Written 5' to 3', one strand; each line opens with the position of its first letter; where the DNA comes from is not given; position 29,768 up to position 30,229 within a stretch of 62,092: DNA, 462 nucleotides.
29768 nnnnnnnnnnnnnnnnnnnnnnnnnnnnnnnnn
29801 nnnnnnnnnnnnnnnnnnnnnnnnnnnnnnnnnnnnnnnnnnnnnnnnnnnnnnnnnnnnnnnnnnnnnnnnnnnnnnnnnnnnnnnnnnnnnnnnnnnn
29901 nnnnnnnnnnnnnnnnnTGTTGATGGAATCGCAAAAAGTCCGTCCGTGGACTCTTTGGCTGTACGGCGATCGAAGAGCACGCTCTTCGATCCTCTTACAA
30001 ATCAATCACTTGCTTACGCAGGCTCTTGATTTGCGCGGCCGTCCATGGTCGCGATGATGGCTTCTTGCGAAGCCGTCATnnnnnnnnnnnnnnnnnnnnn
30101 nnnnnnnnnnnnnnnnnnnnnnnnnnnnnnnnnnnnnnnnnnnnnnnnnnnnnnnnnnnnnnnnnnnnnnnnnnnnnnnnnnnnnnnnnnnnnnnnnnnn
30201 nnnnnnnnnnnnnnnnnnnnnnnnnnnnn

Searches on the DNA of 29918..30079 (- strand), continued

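Call 48: search_with_rna_model(model_id=R1, sources=[L148, L149, L150, L151, L152, L153, L154, L155, L156, L157, L158, L159, L160, L161, L162, L163, L164, L165, L166, L167, L168, L169, L170, L171, L172, L173, L174, L175, L176, L177, L178, L179, L180, L181, L182, L183, L184, L185, L186, L187, L188, L189, L190, L191, L192, L193, L194, L195, L196, L197, L198, L199, L200, L201, L202, L203, L204, L205, L206, L207, L208, L209, L210, L211, L212, L213, L214, L215, L216, L217, L218, L219, L220, L221, L222, L223, L224, L225, L226, L227, L228, L229, L230], max_evalue=1e-15, make_alignment=true)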
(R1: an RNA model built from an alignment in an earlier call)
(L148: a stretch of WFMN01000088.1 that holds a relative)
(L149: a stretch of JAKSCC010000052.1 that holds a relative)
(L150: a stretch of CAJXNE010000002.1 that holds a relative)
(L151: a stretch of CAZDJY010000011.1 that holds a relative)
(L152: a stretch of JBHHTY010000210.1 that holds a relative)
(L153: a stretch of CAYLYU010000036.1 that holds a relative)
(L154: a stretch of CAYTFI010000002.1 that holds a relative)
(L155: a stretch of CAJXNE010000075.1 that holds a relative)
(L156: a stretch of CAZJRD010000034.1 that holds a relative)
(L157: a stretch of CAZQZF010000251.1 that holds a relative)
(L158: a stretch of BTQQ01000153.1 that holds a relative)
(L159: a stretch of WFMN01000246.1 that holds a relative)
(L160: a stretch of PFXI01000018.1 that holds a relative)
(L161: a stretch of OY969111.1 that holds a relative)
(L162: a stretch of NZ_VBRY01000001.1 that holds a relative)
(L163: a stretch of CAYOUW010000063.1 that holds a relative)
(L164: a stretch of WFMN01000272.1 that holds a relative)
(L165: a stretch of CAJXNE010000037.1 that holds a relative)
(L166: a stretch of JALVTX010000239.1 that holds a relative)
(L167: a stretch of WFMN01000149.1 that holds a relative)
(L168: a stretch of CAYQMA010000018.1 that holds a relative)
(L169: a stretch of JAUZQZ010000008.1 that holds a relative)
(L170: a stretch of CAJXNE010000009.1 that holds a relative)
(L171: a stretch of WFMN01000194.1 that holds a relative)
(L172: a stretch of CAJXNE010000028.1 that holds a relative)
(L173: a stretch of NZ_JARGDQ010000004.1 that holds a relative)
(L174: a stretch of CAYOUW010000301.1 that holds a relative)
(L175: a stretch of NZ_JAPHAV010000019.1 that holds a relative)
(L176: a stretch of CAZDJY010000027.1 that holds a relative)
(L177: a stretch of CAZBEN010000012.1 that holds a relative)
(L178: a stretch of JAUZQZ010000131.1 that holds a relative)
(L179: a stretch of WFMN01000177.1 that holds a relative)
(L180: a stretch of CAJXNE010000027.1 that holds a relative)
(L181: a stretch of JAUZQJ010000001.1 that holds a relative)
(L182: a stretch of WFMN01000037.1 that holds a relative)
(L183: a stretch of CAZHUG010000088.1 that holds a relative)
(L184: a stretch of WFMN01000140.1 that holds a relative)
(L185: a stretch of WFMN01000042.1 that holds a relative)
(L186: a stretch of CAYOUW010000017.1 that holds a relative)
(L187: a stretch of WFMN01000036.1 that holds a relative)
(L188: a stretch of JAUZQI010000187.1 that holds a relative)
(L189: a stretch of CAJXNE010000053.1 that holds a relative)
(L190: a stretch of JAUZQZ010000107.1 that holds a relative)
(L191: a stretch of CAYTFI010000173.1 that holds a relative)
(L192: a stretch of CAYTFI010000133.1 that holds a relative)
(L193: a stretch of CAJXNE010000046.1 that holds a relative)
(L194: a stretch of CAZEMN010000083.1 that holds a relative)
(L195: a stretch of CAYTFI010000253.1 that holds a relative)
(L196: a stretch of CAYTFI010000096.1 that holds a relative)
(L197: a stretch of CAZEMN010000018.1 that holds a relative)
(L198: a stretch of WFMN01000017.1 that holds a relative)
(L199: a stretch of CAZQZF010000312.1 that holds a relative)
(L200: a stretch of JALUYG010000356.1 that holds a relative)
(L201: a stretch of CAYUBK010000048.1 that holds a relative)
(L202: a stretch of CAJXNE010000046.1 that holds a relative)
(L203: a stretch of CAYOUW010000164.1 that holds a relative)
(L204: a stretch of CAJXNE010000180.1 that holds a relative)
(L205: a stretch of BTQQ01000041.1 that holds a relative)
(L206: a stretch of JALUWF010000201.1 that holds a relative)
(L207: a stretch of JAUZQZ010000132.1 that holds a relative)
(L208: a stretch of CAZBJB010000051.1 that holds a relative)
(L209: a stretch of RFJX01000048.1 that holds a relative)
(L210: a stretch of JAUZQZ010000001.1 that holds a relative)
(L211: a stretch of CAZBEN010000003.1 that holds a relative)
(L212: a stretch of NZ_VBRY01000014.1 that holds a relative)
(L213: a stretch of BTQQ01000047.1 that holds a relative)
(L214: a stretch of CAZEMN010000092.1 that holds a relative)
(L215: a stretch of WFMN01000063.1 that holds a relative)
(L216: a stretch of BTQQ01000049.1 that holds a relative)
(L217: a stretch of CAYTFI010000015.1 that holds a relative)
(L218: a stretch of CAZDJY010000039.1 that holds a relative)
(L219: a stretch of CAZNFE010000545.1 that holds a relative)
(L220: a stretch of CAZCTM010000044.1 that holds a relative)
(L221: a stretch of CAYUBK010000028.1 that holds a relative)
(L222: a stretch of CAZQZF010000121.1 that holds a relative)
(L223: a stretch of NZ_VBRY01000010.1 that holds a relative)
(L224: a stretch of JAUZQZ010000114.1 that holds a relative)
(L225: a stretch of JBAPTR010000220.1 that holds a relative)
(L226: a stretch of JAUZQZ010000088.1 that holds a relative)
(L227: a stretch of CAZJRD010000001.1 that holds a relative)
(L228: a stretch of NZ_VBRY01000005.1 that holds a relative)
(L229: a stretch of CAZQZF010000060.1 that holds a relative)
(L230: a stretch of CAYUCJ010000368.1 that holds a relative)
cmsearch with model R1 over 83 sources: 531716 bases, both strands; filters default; matches with E-value up to 1e-15: 85.
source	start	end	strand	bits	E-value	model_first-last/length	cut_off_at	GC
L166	1534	1694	-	171.5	1.6e-51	1-161/161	no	0.53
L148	3157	3317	+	169.6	6.3e-51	1-161/161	no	0.55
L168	5565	5725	+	168.9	1e-50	1-161/161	no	0.57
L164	1473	1633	+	167.3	3.2e-50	1-161/161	no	0.52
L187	3358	3518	-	167.2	3.4e-50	1-161/161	no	0.53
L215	6737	6896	+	165.4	1.3e-49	1-161/161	no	0.51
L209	1420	1581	-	165.2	1.4e-49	1-161/161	no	0.51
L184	3054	3214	-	164.5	2.5e-49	1-161/161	no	0.52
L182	2329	2487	+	159.8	7.2e-48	1-161/161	no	0.54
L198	807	965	+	158.7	1.6e-47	1-161/161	no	0.51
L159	1787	1946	+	158.3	2.2e-47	1-161/161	no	0.52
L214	5074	5233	+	156.8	6.5e-47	1-161/161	no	0.44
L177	2711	2870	+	152.7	1.2e-45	1-161/161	no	0.47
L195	1577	1735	-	150.8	5e-45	1-161/161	no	0.43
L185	3426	3585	-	150.7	5.3e-45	1-161/161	no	0.58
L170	1873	2032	-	150.5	6.1e-45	1-161/161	no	0.43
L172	6228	6387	-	150.2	7.3e-45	1-161/161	no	0.45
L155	2036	2194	+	150.1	7.7e-45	1-161/161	no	0.45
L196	5657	5815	+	148.4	2.8e-44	1-161/161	no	0.45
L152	1591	1750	-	148.3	3e-44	1-161/161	no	0.42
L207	4320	4479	-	148.2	3.2e-44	1-161/161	no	0.46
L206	4115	4274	+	145.9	1.7e-43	1-161/161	no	0.42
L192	1011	1171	+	145.7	1.9e-43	1-161/161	no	0.47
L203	172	331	-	145.7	2e-43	1-161/161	no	0.47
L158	1549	1708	+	144.5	4.4e-43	1-161/161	no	0.45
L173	3671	3829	-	144.5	4.5e-43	1-161/161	no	0.46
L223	4668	4826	+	144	6.3e-43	1-161/161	no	0.47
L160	564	723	+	144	6.3e-43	1-161/161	no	0.4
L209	2089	2249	-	143.4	1e-42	1-161/161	no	0.58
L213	887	1046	-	143.1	1.3e-42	1-161/161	no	0.47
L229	7206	7365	-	143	1.4e-42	1-161/161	no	0.48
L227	5566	5724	-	142.9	1.5e-42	1-161/161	no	0.45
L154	1175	1335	-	142.8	1.6e-42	1-161/161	no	0.47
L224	2286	2445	+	142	2.8e-42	1-161/161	no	0.43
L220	2425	2584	-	141.9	2.9e-42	1-161/161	no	0.43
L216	2913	3072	+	141.5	3.9e-42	1-161/161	no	0.46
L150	720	879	+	141.4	4.3e-42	1-161/161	no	0.43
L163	1491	1650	-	140.6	7.8e-42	1-161/161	no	0.44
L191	3074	3234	+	140.3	9.4e-42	1-161/161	no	0.46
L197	2801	2960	+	138.9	2.5e-41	1-161/161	no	0.47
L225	6657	6815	-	138.8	2.9e-41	1-161/161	no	0.45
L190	7082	7241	-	138.3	4e-41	1-161/161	no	0.45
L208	48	207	-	138.1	4.6e-41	1-161/161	no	0.45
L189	4476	4633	-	137.8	5.9e-41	1-161/161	no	0.44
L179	131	289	-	137.4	7.8e-41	1-161/161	no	0.58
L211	5246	5405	-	136.9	1.1e-40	1-161/161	no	0.47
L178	1304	1464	-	136.6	1.4e-40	1-161/161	no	0.46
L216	5011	5169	+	136.5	1.5e-40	1-161/161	no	0.45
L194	1288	1447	+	136.2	1.8e-40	1-161/161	no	0.44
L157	1039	1198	+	135.6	2.8e-40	1-161/161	no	0.45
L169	1847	2006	+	134.1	8.4e-40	1-161/161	no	0.46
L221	214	372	-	133.9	9.5e-40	1-161/161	no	0.41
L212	3674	3831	+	132.7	2.3e-39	1-161/161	no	0.47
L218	2698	2855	+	130.3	1.3e-38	1-161/161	no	0.45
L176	5036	5196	-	127.9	7.4e-38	1-161/161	no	0.47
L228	786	944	-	126.3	2.4e-37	1-161/161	no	0.48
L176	1659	1818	+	123.3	2.1e-36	1-161/161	no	0.47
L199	372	530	-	123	2.6e-36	1-161/161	no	0.47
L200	4274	4435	-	122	5.1e-36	1-161/161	no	0.49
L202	1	131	-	121.7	6.5e-36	1-132/161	3'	0.44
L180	5922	6070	-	120.9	1.1e-35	1-161/161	no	0.44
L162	6331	6489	+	120.7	1.3e-35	1-161/161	no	0.44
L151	3048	3205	+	120.1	2e-35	1-161/161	no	0.47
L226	369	528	-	116.9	2.1e-34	1-161/161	no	0.46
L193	758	887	-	114.3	1.4e-33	1-161/161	no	0.44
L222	4369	4588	+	114.2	1.4e-33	1-161/161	no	0.49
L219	1406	1625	-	111.6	9.6e-33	1-161/161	no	0.49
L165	3836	4069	-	105.3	9e-31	1-161/161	no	0.5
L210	4329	4458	-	103.4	3.6e-30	1-161/161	no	0.45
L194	3386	3515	+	100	4.3e-29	1-161/161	no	0.48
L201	5827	5986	+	99.8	4.9e-29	1-161/161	no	0.47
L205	3743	3977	-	99.2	7.2e-29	1-161/161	no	0.53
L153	1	119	-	98.2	1.5e-28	1-120/161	3'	0.47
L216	6300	6534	-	97.3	2.9e-28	1-161/161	no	0.51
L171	2859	2957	+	89.5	8.5e-26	1-99/161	3'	0.57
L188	1899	2068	-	88.5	1.7e-25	1-161/161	no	0.39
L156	1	151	+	85.5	1.5e-24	7-161/161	5'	0.44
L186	6872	7001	+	83.8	5e-24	1-161/161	no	0.47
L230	3405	3514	+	83.4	6.8e-24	1-112/161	3'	0.47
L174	91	239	-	81.7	2.3e-23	1-161/161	no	0.44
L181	7865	8000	-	79.7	9.9e-23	26-161/161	5'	0.46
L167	804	934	-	79.1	1.6e-22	1-161/161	no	0.5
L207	1581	1767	-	77.8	4e-22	1-161/161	no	0.44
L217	3992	4175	-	73.1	1.2e-20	1-161/161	no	0.49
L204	3324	3417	-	62.5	2.4e-17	37-161/161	5'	0.45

Alignment A5: 85 matches aligned to the model, 435 columns, each read 5' to 3' on its own strand. Consensus structure (alignment columns), stored with it:
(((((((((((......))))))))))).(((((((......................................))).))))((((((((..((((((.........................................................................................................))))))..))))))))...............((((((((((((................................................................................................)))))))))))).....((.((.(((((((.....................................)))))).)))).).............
